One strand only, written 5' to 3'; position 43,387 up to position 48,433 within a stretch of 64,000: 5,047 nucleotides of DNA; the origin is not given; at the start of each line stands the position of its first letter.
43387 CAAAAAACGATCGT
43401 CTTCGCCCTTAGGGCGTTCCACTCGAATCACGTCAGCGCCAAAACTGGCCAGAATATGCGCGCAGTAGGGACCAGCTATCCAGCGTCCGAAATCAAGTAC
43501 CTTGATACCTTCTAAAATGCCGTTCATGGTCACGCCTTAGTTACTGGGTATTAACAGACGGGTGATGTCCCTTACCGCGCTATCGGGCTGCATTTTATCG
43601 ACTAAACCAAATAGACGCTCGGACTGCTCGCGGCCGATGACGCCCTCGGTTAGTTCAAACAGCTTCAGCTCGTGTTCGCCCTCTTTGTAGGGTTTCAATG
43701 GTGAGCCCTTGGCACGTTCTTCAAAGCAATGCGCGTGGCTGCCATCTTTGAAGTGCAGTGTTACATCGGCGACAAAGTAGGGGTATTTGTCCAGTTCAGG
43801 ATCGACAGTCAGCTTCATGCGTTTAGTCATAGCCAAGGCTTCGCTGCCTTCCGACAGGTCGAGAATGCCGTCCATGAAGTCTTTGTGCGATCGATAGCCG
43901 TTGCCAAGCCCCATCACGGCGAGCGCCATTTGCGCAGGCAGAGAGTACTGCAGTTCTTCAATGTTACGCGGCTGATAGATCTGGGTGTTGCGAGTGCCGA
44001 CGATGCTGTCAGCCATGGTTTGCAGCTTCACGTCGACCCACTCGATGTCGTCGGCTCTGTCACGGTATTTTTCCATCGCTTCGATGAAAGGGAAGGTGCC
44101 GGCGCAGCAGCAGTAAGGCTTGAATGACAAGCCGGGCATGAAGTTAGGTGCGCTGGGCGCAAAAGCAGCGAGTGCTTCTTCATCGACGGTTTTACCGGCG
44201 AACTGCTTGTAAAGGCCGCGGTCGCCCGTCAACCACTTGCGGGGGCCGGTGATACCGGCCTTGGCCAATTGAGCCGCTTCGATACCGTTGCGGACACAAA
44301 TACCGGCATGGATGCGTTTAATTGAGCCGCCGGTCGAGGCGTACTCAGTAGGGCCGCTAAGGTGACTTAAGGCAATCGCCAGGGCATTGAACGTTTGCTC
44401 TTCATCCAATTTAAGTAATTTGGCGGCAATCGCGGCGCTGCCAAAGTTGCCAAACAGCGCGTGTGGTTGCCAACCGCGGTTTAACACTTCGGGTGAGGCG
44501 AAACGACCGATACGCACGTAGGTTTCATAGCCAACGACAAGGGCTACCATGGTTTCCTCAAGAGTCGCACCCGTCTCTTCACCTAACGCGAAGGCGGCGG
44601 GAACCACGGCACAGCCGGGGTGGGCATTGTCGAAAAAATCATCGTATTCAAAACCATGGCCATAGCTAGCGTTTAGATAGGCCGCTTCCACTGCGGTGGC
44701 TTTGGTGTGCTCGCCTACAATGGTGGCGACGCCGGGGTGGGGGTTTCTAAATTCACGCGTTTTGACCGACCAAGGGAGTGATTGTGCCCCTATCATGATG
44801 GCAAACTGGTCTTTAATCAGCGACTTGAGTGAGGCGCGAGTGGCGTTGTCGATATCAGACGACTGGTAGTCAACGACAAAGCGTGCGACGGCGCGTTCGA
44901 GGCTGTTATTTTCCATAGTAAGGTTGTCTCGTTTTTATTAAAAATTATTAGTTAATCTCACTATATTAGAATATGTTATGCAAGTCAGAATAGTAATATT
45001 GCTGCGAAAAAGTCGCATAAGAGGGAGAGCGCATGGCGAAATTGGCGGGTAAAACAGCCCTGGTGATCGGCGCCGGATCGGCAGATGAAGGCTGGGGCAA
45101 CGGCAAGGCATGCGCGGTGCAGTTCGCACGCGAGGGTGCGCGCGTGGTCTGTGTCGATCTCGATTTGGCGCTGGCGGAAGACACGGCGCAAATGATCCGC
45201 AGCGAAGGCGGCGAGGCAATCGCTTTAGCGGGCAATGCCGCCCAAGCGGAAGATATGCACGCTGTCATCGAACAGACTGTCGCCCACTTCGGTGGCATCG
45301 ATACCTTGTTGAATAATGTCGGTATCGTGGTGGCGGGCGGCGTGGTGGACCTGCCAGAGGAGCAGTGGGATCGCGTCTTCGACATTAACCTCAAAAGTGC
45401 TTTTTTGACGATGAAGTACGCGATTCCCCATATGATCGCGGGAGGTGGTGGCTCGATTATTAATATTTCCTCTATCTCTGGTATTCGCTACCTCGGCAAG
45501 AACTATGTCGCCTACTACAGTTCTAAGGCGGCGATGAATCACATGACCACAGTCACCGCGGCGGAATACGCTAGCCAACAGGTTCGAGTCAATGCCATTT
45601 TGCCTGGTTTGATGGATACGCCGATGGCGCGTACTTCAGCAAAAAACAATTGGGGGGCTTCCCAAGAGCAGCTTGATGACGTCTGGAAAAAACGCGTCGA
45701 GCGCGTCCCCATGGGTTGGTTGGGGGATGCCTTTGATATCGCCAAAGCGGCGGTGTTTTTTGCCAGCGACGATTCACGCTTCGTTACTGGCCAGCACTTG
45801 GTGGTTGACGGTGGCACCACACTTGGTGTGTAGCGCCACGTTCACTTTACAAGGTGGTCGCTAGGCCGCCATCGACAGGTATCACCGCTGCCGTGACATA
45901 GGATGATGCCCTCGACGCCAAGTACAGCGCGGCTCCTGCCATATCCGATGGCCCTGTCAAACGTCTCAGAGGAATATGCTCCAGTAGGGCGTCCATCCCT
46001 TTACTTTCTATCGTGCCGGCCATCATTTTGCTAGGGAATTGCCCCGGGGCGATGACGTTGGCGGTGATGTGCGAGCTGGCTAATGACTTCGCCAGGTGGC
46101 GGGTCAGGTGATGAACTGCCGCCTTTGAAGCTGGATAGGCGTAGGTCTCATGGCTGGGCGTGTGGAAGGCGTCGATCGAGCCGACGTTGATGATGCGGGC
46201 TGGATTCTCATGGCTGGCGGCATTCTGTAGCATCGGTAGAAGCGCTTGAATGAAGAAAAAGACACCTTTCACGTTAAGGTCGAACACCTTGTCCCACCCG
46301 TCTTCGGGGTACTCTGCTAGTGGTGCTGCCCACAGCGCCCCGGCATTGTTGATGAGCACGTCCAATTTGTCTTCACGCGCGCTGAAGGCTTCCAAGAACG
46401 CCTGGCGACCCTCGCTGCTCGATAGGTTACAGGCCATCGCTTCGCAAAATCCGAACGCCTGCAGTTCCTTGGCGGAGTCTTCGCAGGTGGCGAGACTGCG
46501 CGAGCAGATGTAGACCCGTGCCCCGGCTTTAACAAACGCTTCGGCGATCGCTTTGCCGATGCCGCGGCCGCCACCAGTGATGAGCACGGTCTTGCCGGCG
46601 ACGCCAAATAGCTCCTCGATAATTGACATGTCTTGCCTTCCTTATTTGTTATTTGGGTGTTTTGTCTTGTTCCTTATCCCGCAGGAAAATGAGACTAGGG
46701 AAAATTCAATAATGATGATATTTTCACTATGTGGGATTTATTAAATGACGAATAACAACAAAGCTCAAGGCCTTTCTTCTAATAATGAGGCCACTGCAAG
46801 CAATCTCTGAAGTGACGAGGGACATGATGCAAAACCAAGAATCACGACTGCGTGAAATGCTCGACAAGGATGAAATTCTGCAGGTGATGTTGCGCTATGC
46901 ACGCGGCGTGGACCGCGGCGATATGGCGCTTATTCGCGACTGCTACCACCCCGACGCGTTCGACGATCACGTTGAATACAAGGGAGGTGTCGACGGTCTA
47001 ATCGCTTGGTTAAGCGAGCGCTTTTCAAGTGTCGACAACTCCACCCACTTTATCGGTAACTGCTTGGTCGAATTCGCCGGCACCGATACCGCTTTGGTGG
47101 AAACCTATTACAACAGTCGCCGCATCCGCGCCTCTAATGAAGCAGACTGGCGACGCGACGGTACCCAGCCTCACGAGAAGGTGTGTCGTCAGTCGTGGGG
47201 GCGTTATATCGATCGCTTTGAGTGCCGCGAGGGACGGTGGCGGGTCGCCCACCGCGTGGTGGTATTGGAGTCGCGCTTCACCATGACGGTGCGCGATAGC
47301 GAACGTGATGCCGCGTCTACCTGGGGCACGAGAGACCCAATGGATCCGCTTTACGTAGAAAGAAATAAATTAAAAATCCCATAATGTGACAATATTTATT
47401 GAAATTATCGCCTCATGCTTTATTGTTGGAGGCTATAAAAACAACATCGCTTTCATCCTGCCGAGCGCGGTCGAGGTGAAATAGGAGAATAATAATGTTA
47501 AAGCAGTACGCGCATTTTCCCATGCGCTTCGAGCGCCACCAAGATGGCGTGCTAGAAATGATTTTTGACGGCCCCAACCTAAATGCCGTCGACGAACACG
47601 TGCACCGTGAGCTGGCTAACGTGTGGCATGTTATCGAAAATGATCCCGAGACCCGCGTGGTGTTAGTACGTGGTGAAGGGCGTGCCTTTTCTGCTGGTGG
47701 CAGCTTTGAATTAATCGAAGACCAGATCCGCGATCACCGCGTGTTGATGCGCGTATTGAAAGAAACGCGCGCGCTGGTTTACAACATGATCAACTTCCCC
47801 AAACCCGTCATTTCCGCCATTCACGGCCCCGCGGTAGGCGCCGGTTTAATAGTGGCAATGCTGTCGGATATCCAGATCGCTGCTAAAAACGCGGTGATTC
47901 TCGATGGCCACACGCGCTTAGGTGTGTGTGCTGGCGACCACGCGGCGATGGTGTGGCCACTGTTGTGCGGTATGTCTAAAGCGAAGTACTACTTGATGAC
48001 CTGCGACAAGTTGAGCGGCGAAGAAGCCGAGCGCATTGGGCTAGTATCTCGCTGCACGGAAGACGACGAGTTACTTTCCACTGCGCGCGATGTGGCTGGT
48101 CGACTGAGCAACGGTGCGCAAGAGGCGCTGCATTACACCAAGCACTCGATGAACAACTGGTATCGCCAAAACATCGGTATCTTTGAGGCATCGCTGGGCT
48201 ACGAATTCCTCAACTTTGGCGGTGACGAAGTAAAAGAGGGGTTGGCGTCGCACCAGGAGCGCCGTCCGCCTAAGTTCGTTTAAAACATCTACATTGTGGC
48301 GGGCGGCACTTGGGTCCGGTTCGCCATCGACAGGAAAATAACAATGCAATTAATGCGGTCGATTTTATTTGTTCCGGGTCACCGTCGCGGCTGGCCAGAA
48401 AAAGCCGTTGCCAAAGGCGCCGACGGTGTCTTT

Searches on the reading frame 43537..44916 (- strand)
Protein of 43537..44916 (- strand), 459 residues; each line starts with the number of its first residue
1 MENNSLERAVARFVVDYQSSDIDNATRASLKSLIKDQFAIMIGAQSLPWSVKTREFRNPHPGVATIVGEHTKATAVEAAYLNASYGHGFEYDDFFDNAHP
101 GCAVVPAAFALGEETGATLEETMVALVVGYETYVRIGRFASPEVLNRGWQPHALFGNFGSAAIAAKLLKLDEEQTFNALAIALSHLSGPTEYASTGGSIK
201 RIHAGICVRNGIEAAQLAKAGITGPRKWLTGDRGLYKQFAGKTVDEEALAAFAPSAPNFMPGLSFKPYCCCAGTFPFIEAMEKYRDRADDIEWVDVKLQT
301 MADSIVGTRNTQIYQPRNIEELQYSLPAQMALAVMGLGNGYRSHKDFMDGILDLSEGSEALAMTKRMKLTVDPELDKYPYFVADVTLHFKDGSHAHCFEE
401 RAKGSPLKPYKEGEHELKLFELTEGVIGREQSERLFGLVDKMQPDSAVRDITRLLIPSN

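Call 7: search_protein_families(library=pfam, proteins=[window:43537-44916:-])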
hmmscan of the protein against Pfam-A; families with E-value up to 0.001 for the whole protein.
window:43537-44916:- (459 aa): 2 families
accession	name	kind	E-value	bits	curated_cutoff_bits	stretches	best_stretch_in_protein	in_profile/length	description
PF03972.19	MmgE_PrpD_N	-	6.9e-54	183.1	32.1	1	9-242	2-238/244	MmgE/PrpD N-terminal domain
PF19305.4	MmgE_PrpD_C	-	1.2e-14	55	32.1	1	268-435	1-164/173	MmgE/PrpD C-terminal domain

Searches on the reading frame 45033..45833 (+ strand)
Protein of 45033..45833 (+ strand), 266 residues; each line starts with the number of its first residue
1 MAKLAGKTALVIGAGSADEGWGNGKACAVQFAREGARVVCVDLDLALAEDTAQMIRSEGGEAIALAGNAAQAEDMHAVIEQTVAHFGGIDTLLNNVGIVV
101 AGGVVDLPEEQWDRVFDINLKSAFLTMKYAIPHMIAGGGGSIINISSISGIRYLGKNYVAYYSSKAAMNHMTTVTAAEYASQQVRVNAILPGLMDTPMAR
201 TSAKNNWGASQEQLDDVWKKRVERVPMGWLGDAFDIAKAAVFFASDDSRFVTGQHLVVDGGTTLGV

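Call 7: search_protein_families(library=pfam, proteins=[window:45033-45833:+])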
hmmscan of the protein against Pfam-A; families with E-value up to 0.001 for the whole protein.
window:45033-45833:+ (266 aa): 3 families
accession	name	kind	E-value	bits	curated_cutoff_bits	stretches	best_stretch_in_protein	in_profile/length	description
PF13561.12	adh_short_C2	-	2.8e-63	214.1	27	1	23-263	8-236/236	Enoyl-(Acyl carrier protein) reductase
PF00106.31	adh_short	-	1.5e-49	168.5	26.6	1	7-205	1-193/195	short chain dehydrogenase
PF23441.1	SDR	-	4.2e-06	26.8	27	1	117-263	120-256/258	SDR-like rossmann domain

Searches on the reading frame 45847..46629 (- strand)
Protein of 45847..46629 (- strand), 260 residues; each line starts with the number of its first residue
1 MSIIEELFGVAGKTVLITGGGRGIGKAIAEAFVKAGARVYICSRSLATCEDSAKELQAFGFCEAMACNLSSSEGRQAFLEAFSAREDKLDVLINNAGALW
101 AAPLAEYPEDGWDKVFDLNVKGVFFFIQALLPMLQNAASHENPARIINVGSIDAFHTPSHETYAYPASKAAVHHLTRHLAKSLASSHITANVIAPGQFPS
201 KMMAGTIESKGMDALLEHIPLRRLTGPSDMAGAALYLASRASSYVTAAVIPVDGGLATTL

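Call 7: search_protein_families(library=pfam, proteins=[window:45847-46629:-])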
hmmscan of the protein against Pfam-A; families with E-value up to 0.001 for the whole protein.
window:45847-46629:- (260 aa): 5 families
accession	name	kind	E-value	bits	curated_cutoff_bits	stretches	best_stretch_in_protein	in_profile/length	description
PF13561.12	adh_short_C2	-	2.7e-52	178.2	27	1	22-256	6-235/236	Enoyl-(Acyl carrier protein) reductase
PF00106.31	adh_short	-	7.5e-48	163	26.6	1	13-206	1-190/195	short chain dehydrogenase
PF08659.16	KR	-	7e-11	42.8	22.6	1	14-130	2-123/180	KR domain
PF23441.1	SDR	-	1.5e-07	31.5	27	1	11-217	6-214/258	SDR-like rossmann domain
PF01370.27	Epimerase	-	4.8e-06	26.6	20.9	1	15-208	1-191/240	NAD dependent epimerase/dehydratase family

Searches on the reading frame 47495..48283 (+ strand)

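Call 46: search_protein_families(library=pfam, proteins=[window:47495-48283:+])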
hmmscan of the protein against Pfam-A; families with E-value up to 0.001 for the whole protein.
window:47495-48283:+ (262 aa): 2 families
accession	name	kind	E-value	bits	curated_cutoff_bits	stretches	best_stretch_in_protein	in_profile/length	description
PF00378.25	ECH_1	-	7.5e-43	147.1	27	1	15-261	2-248/251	Enoyl-CoA hydratase/isomerase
PF16113.10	ECH_2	-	4.3e-20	72.9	27.2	1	28-203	11-187/335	Enoyl-CoA hydratase/isomerase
